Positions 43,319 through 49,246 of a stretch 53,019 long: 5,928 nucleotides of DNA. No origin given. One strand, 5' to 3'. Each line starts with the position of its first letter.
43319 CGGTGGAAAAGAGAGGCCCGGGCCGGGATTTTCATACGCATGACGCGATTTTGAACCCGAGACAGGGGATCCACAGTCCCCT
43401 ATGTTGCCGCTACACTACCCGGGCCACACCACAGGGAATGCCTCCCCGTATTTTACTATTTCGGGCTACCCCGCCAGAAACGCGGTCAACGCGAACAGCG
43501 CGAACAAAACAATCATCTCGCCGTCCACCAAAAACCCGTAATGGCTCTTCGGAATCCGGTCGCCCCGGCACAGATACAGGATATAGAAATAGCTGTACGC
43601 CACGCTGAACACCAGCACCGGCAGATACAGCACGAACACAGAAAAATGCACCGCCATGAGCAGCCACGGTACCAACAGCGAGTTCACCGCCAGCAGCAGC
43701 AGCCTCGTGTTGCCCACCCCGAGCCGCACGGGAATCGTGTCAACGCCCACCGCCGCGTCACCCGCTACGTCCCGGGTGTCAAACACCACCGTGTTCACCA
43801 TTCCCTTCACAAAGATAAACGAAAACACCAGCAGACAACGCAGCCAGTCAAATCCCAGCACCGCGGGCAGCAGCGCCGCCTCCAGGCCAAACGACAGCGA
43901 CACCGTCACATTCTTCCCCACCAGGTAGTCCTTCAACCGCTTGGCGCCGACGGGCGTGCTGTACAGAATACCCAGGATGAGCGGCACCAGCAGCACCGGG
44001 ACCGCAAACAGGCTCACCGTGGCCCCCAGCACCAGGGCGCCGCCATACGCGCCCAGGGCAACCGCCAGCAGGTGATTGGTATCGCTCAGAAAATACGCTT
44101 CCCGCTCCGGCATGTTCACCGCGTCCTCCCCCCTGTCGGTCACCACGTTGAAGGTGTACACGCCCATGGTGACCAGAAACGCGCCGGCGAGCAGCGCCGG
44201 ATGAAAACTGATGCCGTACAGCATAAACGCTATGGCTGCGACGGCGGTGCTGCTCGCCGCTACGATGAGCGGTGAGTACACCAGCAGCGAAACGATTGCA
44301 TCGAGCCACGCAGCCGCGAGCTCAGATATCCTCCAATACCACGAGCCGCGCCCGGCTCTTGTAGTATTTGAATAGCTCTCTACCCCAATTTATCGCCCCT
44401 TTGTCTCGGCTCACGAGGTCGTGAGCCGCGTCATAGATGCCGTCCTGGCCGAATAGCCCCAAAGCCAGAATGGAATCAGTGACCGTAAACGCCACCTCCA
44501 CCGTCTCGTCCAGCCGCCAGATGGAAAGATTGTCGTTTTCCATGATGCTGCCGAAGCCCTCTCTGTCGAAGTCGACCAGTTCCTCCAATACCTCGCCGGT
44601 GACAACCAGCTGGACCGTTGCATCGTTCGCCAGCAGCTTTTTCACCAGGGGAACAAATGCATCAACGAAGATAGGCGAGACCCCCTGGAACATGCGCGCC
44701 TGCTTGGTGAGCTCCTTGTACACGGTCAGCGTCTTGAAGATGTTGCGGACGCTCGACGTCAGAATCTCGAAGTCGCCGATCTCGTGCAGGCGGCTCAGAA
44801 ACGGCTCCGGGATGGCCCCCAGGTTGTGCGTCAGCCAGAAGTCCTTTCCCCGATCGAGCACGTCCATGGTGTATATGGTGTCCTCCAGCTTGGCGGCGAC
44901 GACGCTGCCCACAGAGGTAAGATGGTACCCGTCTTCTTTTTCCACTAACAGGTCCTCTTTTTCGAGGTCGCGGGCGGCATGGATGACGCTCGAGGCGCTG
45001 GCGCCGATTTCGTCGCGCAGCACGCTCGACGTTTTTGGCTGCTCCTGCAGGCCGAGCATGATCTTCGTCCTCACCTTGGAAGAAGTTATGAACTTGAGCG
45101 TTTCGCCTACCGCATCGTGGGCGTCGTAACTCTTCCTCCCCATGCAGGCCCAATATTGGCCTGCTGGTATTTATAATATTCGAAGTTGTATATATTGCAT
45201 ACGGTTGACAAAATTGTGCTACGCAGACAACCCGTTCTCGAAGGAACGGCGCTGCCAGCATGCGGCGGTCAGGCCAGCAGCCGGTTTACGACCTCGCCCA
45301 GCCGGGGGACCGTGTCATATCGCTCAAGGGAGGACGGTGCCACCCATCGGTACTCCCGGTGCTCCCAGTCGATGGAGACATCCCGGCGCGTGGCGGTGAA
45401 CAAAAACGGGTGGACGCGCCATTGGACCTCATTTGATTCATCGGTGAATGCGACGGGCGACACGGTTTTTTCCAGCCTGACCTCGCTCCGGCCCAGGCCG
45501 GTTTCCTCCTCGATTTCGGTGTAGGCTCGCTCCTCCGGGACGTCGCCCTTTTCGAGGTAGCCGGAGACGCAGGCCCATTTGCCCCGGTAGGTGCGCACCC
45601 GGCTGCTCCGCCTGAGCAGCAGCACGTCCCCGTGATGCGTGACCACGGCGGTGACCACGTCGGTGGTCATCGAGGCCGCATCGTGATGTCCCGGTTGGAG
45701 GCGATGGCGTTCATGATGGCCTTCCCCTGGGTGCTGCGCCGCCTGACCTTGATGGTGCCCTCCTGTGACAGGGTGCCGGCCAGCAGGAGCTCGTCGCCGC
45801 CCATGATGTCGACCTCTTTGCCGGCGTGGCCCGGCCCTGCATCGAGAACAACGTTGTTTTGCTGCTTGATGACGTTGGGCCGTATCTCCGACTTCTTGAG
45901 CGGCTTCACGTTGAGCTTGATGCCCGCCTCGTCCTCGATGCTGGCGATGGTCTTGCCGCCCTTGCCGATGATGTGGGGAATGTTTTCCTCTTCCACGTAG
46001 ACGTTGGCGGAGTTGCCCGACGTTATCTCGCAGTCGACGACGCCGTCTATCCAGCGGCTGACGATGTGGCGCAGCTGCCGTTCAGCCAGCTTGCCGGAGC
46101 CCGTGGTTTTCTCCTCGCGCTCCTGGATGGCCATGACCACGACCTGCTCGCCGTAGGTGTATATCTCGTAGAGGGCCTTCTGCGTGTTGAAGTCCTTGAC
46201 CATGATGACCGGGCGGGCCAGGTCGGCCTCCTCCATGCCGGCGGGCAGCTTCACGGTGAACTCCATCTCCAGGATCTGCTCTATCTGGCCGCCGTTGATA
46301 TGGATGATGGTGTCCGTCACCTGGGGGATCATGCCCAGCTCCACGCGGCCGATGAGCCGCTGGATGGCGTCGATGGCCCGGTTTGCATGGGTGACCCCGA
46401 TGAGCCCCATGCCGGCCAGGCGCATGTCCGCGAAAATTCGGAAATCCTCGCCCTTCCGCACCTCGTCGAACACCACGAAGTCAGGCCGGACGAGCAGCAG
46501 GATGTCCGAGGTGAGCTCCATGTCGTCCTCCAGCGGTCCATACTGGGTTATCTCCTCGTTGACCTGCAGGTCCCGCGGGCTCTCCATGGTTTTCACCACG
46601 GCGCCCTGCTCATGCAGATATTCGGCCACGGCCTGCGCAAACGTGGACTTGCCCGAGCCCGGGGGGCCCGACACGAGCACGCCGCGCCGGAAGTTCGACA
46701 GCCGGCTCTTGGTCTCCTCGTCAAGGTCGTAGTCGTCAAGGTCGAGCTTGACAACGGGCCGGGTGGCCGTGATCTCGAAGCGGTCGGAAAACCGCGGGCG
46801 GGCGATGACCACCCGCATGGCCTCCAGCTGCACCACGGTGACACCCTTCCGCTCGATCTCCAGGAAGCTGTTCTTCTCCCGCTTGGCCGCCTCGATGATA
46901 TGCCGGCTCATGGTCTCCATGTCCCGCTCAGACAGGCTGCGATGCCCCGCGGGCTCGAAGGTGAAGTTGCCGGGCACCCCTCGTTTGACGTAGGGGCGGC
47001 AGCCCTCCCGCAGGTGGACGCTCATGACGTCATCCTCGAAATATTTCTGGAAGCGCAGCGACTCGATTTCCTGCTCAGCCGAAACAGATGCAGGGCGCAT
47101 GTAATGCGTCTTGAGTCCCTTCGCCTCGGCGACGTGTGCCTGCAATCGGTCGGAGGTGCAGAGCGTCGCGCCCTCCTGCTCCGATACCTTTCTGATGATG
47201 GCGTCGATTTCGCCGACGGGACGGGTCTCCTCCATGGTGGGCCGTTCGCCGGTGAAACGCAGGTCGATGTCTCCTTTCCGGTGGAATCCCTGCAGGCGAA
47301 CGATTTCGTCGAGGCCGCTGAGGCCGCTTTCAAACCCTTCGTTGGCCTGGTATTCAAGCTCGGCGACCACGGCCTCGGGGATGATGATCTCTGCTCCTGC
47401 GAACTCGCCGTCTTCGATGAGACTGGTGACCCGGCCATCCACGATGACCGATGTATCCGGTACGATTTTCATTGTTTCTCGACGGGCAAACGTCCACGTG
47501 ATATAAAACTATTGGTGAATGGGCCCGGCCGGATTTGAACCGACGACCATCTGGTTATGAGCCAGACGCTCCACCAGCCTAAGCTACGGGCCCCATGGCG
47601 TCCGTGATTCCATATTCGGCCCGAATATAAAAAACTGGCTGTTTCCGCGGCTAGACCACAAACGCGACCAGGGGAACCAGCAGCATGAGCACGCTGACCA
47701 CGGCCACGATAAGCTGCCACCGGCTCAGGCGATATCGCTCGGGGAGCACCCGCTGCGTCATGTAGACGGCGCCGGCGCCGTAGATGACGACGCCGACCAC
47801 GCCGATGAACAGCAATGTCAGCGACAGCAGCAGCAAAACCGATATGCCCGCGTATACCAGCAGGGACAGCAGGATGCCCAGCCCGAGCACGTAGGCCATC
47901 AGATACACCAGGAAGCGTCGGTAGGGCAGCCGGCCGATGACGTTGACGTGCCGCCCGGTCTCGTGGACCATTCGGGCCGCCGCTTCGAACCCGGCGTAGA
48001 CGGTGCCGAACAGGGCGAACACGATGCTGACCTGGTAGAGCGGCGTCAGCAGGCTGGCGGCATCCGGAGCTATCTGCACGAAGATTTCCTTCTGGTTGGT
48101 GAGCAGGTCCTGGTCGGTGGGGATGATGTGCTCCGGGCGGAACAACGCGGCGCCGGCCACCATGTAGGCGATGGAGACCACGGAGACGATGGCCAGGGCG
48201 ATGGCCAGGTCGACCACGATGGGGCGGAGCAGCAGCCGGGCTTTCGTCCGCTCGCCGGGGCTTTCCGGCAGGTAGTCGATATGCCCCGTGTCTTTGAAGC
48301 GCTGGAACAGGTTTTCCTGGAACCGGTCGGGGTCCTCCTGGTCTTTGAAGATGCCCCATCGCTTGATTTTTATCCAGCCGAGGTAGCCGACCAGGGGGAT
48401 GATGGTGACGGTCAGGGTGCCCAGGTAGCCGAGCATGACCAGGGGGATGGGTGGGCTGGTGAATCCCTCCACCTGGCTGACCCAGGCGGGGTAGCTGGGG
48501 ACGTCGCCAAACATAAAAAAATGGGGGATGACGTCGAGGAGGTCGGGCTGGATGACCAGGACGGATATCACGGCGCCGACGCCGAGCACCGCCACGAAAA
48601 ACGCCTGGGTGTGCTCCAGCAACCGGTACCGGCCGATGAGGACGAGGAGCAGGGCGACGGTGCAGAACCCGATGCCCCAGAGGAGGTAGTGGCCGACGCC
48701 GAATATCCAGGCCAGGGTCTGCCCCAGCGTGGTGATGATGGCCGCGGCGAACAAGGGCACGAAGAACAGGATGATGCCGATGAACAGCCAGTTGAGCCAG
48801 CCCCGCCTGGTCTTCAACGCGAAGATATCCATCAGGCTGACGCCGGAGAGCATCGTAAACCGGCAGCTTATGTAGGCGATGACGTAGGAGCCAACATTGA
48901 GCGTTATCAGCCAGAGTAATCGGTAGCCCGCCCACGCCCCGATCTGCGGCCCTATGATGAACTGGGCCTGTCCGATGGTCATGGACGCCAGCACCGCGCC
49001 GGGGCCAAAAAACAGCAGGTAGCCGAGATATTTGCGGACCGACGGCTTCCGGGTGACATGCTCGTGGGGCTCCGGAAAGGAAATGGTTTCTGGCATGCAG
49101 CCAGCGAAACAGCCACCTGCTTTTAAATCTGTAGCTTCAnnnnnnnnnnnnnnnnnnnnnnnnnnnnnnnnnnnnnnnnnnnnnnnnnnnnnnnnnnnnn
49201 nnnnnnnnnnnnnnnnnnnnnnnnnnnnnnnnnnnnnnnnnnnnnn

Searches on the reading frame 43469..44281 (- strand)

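Call 66: search_protein_families(library=pfam, proteins=[window:43469-44281:-], max_evalue=0.0001)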
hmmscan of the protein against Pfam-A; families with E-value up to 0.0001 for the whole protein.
window:43469-44281:- (271 aa): 1 family
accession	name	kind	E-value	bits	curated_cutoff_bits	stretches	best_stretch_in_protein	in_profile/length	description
PF01040.23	UbiA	-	4.1e-18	66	34.2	1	14-241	6-237/250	UbiA prenyltransferase family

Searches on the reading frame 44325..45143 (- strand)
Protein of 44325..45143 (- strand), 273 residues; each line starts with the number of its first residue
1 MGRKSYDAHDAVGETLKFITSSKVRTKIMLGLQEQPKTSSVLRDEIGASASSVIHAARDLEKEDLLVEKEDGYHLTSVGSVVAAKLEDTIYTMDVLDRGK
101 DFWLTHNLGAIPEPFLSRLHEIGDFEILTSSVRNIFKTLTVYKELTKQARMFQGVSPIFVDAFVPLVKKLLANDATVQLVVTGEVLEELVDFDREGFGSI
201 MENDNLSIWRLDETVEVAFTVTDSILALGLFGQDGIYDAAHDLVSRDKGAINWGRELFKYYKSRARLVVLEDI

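Call 66: search_protein_families(library=pfam, proteins=[window:44325-45143:-], max_evalue=0.0001)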
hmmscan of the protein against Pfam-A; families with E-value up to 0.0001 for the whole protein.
window:44325-45143:- (273 aa): 2 families
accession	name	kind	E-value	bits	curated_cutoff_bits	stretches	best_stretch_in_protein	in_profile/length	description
PF08350.17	FilR1_middle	-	7.7e-29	100.8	27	1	135-264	1-128/128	Methanogenesis regulatory protein FilR1, middle domain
PF25213.1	HVO_A0261_N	-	4.9e-12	46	35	1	15-96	3-84/86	HVO_A0261 N-terminal domain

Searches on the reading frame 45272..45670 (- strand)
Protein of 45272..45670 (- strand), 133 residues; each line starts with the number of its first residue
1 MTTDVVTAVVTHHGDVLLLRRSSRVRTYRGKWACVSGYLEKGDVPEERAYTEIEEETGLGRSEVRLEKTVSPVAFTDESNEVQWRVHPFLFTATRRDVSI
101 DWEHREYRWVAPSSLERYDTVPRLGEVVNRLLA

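Call 67: search_protein_families(library=pfam, proteins=[window:45272-45670:-], max_evalue=0.0001)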
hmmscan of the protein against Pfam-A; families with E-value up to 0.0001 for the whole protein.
window:45272-45670:- (133 aa): 1 family
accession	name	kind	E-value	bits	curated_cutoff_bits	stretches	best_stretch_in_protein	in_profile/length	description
PF00293.34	NUDIX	-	1.4e-13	51.4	21.1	1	4-129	4-132/134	NUDIX domain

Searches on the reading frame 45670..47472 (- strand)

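Call 67: search_protein_families(library=pfam, proteins=[window:45670-47472:-], max_evalue=0.0001)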
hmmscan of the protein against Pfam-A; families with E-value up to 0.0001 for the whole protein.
window:45670-47472:- (601 aa): 6 families
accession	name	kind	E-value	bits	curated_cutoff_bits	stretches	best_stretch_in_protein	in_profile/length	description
PF00437.27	T2SSE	-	2.4e-12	46.7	24.9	1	242-374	118-256/370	Type II/IV secretion system protein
PF01850.27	PIN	-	3.3e-09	37.8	23.6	1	3-116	1-119/120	PIN domain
PF13191.12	AAA_16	-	3e-06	28.3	32.6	1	262-374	23-124/167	AAA ATPase domain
PF00013.35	KH_1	-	3e-05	24.1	21.5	1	491-527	4-39/66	KH domain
PF20720.3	nSTAND3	-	3.8e-05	23.9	27.2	0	263-302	18-57/155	Novel STAND NTPase 3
PF07728.20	AAA_5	-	6.7e-05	23.4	22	0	265-342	2-79/139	AAA domain (dynein-related subfamily)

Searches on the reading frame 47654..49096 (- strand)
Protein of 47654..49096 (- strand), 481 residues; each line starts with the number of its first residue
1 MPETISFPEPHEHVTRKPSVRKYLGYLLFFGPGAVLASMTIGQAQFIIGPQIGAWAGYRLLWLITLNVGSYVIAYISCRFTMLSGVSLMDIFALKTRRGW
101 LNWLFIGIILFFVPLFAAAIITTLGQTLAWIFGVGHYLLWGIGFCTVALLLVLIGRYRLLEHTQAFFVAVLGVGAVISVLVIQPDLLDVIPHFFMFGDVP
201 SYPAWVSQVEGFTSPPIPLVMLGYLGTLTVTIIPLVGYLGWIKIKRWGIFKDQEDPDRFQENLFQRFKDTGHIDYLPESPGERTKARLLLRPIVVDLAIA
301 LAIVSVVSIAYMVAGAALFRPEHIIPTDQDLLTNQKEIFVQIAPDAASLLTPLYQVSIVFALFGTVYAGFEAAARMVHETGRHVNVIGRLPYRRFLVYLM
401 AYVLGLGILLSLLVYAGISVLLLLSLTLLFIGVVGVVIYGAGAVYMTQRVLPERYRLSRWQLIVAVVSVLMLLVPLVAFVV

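Call 67: search_protein_families(library=pfam, proteins=[window:47654-49096:-], max_evalue=0.0001)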
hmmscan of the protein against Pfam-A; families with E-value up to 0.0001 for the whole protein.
window:47654-49096:- (481 aa): 1 family
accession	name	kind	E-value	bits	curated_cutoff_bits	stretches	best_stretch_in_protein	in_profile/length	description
PF01566.24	Nramp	-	4.6e-09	36.2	29.8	1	51-194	6-150/357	Natural resistance-associated macrophage protein-like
